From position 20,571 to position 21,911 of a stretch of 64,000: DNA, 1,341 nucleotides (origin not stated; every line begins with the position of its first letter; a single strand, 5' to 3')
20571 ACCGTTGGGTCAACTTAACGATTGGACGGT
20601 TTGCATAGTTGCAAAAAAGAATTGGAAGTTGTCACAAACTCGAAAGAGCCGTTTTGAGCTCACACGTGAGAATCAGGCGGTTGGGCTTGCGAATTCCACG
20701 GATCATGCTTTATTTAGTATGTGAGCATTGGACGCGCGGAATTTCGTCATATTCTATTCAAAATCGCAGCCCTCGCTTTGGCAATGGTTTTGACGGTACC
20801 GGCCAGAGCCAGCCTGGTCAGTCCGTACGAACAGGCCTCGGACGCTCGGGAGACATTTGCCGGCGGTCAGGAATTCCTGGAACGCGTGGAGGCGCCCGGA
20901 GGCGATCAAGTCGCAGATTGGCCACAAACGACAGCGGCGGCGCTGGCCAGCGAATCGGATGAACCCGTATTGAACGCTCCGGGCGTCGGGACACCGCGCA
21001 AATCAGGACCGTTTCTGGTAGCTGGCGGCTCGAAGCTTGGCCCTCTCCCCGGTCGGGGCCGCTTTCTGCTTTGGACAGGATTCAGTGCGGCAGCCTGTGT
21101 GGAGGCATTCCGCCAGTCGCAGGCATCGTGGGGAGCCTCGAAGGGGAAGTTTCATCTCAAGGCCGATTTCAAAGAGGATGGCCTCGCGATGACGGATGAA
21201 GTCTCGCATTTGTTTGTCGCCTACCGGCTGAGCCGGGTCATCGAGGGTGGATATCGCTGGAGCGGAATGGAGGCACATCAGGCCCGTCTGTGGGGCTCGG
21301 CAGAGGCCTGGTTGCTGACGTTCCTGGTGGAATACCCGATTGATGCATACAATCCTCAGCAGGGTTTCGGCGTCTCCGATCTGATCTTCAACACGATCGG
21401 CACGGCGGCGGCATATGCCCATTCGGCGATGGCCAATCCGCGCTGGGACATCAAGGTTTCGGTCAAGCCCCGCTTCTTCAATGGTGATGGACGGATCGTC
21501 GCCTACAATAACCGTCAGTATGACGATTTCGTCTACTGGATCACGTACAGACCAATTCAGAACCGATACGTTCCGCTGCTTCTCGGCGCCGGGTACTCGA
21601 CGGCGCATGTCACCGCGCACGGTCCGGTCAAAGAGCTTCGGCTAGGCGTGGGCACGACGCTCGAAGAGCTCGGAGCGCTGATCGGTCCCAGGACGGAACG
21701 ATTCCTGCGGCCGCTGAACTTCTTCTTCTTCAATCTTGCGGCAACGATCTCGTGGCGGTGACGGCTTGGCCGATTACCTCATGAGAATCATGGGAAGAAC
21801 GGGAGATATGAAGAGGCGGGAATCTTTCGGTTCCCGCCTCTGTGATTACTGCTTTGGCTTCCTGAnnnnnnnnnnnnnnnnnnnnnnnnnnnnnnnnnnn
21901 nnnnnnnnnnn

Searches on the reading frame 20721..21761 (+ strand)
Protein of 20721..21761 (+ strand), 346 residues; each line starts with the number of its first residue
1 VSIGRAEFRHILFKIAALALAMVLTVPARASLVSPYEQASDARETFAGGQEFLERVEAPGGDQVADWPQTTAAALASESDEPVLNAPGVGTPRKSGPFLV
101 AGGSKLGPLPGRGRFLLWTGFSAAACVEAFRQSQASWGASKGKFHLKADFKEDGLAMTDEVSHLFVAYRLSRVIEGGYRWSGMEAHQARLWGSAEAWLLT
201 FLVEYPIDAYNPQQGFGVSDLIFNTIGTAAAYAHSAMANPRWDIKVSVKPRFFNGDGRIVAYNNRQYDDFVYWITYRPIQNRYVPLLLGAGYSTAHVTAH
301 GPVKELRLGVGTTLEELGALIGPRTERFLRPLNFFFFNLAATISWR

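Call 35: search_protein_families(library=pfam, proteins=[window:20721-21761:+])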
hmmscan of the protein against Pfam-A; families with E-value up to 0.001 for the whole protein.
window:20721-21761:+ (346 aa): 1 family
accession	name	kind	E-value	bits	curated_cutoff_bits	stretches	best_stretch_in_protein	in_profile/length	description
PF10043.14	DUF2279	-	2.9e-10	41.1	28.6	1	158-232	14-87/91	Predicted periplasmic lipoprotein (DUF2279)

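Call 36: find_encoding_contigs(protein=window:20784-21761:+, flank=10000, max_places=10)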
Protein window:20784-21761:+ (325 aa): 14 contigs read that carry it; 8 places shown.
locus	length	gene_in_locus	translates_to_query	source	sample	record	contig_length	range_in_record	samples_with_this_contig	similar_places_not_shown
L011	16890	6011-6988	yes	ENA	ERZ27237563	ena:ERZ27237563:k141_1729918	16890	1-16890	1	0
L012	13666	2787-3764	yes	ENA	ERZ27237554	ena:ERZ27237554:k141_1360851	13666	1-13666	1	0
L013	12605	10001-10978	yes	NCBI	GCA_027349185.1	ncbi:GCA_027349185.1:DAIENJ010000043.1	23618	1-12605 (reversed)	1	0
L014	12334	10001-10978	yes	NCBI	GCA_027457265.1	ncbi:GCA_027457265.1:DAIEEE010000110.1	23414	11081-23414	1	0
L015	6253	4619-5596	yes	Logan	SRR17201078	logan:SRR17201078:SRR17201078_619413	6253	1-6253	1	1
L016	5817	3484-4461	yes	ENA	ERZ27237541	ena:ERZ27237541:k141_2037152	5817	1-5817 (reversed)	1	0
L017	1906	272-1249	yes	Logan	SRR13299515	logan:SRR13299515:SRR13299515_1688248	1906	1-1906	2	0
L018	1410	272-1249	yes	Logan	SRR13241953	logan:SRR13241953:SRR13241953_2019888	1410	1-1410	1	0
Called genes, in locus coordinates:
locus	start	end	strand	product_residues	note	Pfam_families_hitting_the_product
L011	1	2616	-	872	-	?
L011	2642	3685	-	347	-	PF25973:BSH_CzcB (faint), PF25954:Beta-barrel_RND_2, PF25989:YknX_C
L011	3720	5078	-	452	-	PF02321:OEP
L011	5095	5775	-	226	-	PF00440:TetR_N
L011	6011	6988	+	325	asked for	PF10043:DUF2279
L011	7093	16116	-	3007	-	PF13519:VWA_2, PF13895:Ig_2 (faint), PF18911:PKD_4 (faint), PF19081:Ig_7 (faint), PF19408:PKD_6 (faint), PF22352:K319L-like_PKD (faint), PF00404:Dockerin_1 (faint)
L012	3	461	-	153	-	?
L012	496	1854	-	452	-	PF02321:OEP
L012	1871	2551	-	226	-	PF00440:TetR_N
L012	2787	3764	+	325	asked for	PF10043:DUF2279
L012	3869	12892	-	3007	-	PF13519:VWA_2, PF18911:PKD_4 (faint), PF19081:Ig_7 (faint), PF19408:PKD_6 (faint), PF22352:K319L-like_PKD (faint), PF00404:Dockerin_1 (faint)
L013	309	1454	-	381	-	PF13439:Glyco_transf_4, PF13477:Glyco_trans_4_2, PF13579:Glyco_trans_4_4, PF20706:GT4-conflict, PF00534:Glycos_transf_1, PF13692:Glyco_trans_1_4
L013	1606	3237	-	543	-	PF10079:Rossmann-like_BshC, PF24850:CC_BshC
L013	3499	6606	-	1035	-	PF00873:ACR_tran, PF03176:MMPL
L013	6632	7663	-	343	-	PF25973:BSH_CzcB (faint), PF25954:Beta-barrel_RND_2, PF25989:YknX_C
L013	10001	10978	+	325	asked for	PF10043:DUF2279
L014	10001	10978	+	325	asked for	PF10043:DUF2279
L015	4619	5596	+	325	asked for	PF10043:DUF2279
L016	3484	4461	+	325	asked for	PF10043:DUF2279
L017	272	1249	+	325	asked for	PF10043:DUF2279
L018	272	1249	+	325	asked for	PF10043:DUF2279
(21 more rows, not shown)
